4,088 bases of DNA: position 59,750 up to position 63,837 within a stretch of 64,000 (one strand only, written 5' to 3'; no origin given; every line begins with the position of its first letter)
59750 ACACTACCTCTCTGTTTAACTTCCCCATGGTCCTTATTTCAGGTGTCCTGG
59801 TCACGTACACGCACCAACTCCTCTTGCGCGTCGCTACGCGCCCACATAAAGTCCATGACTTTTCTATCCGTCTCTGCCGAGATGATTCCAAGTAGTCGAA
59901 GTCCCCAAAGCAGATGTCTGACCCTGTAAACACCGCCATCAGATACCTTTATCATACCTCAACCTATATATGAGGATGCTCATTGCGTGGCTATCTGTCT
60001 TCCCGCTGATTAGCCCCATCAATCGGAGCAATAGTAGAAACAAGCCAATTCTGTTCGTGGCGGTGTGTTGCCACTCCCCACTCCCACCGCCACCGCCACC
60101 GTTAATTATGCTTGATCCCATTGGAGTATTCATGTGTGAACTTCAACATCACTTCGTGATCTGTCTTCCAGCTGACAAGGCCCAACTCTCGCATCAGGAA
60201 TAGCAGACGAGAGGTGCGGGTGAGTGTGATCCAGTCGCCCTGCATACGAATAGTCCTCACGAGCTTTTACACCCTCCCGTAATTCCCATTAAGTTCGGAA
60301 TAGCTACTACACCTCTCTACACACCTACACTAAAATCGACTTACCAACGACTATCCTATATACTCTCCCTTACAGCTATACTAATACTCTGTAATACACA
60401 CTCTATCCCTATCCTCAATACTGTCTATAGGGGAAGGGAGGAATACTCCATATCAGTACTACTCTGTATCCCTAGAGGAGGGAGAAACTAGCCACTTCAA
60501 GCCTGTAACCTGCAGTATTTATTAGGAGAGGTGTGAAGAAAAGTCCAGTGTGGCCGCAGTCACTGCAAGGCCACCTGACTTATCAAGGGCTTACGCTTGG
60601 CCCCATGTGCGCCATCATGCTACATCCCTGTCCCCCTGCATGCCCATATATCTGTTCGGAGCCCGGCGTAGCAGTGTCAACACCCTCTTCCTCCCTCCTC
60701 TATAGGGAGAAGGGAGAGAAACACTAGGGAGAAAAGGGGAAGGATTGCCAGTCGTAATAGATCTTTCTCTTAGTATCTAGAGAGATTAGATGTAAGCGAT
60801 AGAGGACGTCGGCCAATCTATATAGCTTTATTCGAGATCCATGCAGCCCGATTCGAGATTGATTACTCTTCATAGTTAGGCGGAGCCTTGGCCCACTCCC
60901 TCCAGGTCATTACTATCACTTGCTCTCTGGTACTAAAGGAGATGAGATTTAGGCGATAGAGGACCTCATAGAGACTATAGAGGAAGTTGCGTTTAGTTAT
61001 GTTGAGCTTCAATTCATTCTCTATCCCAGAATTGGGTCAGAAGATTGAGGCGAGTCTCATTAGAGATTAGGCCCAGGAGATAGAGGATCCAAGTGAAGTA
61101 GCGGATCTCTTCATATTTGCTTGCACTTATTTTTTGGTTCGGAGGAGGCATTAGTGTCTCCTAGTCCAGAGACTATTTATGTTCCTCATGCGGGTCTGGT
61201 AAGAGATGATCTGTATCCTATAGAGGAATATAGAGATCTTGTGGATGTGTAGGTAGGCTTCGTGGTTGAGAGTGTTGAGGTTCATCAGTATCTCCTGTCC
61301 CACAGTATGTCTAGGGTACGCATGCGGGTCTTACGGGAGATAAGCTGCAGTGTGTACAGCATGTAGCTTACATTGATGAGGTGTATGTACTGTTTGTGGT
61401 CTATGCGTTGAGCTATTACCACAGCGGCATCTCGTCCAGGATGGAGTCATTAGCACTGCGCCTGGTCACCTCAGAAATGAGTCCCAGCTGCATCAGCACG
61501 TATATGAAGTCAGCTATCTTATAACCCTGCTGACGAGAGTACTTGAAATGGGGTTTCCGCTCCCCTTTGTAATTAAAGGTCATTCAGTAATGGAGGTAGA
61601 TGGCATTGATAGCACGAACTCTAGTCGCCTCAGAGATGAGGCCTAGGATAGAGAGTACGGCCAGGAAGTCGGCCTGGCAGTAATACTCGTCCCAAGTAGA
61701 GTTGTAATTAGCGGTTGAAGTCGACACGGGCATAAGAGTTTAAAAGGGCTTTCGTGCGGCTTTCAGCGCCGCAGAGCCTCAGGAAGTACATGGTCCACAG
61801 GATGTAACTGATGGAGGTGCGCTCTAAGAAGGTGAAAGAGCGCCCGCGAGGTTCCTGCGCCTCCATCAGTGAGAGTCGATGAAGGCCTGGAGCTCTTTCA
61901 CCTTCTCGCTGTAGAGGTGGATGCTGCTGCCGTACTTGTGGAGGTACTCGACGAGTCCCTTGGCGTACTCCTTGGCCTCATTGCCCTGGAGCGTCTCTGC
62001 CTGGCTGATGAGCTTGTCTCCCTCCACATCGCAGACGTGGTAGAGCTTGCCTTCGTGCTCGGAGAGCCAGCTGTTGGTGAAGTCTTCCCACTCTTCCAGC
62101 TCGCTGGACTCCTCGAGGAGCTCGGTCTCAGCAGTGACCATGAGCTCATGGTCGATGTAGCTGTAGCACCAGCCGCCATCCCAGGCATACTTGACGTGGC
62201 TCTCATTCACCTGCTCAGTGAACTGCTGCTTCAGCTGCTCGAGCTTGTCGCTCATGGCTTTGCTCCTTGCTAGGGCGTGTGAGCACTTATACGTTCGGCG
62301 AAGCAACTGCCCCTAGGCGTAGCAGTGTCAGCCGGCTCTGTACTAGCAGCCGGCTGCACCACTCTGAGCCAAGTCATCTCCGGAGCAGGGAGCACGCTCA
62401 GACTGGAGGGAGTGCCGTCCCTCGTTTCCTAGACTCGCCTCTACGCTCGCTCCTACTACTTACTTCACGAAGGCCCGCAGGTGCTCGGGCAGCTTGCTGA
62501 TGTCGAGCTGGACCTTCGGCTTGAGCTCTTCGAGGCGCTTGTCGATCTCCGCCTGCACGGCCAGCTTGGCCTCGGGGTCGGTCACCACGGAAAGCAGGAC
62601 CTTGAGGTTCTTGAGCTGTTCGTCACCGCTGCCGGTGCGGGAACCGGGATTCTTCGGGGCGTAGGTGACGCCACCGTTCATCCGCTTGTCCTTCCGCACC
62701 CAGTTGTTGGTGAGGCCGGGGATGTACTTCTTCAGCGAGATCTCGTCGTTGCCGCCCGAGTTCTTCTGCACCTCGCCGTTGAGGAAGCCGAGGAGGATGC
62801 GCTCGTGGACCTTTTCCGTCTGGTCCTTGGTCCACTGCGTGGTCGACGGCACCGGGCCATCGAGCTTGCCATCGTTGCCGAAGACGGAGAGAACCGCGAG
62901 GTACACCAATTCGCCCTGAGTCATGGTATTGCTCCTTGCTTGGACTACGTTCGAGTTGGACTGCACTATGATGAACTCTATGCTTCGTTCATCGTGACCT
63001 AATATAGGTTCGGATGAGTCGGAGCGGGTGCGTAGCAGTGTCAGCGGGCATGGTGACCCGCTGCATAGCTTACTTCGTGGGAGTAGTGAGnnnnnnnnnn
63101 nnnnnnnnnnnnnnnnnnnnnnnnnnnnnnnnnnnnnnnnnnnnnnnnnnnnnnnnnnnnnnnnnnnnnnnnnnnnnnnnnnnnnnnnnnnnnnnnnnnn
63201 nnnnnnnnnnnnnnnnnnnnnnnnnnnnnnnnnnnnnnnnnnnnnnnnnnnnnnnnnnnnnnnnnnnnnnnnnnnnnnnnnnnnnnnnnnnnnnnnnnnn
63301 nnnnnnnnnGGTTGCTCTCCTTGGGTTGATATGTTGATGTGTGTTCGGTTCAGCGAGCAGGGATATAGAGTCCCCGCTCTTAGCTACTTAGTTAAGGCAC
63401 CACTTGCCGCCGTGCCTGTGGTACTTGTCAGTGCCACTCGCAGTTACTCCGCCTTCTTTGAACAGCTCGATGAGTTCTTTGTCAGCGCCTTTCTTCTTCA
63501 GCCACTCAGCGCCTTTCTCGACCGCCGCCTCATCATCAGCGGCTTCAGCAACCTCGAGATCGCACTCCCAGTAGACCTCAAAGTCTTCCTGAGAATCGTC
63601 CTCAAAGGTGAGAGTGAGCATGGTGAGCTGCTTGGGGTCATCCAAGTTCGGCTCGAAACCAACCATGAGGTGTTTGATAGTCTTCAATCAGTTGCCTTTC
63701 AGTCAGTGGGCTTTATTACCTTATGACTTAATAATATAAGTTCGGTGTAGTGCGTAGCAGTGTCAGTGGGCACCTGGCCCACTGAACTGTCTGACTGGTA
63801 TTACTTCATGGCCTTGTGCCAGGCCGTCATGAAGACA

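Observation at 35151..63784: Conserved 15-nt element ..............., fused in most copies to the 3' arm of a variable GC-rich hairpin (8 copies)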

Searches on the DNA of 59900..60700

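Call 97: search_rna_families(source=window, start=59900, end=60700, threshold=evalue, max_evalue=1)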
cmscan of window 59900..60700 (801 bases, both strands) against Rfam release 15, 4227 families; matches with E-value up to 1: 0.
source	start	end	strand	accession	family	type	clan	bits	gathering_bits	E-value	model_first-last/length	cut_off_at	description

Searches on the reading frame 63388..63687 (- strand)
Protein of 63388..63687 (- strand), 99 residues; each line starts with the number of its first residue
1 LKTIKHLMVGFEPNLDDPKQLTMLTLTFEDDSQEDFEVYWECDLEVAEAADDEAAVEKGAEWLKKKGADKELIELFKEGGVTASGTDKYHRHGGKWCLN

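Call 24: find_related_loci(query=window:63388-63687:-, collection=viral_contigs, flank=10000)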
Query window:63388-63687:- (99 aa) in viral_contigs; peptide patterns used: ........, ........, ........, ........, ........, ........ (x = any residue, [..] = any of these).
23 stretches matched a pattern; 1 encode a relative of the query (tblastn E <= 1e-3); 1 distinct loci.
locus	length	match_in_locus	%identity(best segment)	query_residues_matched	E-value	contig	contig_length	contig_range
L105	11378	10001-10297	99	1-99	4e-65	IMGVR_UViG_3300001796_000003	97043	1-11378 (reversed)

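Call 41: search_dna_similar(query=L105:2-1774:-, collection=phages, mode=protein, max_rows=15)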
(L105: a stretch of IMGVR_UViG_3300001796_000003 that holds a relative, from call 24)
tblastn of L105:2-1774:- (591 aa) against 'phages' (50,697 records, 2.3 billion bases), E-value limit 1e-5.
Records with a match: 1; places in all: 1; records where one place covers at least 80% of the query: 0.
Best place of each record, by identity: <60% 1.
By first word of the organism name: Myxococcus 1.
By host as written in the record: Myxococcus sp. 1.
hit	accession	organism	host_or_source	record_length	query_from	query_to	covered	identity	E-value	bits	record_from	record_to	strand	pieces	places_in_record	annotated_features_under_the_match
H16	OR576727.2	Myxococcus phage Mx1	Myxococcus sp.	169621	263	548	48%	37.6%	3e-34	145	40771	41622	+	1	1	tail sheath protein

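Call 53: search_protein_families(library=pfam, proteins=[window:63388-63687:-], max_evalue=0.05)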
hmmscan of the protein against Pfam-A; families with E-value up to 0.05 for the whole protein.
window:63388-63687:- (99 aa): 0 families

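Call 63: search_protein_families(library=phrogs, proteins=[window:63388-63687:-, L105:9065-9553:+], max_evalue=0.01)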
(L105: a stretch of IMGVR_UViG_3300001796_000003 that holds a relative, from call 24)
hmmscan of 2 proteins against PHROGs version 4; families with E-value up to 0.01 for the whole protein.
window:63388-63687:- (99 aa): 0 families

L105:9065-9553:+ (162 aa): 0 families

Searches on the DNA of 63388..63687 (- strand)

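Call 64: search_rna_families(sources=[L009, L036, L044, L074, L035, L020, L105], threshold=gathering)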
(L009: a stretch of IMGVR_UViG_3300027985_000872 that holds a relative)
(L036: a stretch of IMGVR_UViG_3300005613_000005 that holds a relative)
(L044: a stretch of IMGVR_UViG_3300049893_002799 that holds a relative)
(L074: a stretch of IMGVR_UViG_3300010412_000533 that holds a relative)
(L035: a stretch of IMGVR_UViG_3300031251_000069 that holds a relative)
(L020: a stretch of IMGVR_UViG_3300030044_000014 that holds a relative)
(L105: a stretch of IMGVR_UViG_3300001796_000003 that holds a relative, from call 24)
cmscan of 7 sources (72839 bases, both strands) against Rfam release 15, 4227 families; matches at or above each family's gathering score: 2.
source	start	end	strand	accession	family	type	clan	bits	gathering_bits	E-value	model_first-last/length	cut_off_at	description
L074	1509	1582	-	RF00005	tRNA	Gene; tRNA;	CL00001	71.8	29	1.2e-13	1-71/71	no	tRNA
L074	1427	1500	-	RF00005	tRNA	Gene; tRNA;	CL00001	67.2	29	2e-12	1-71/71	no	tRNA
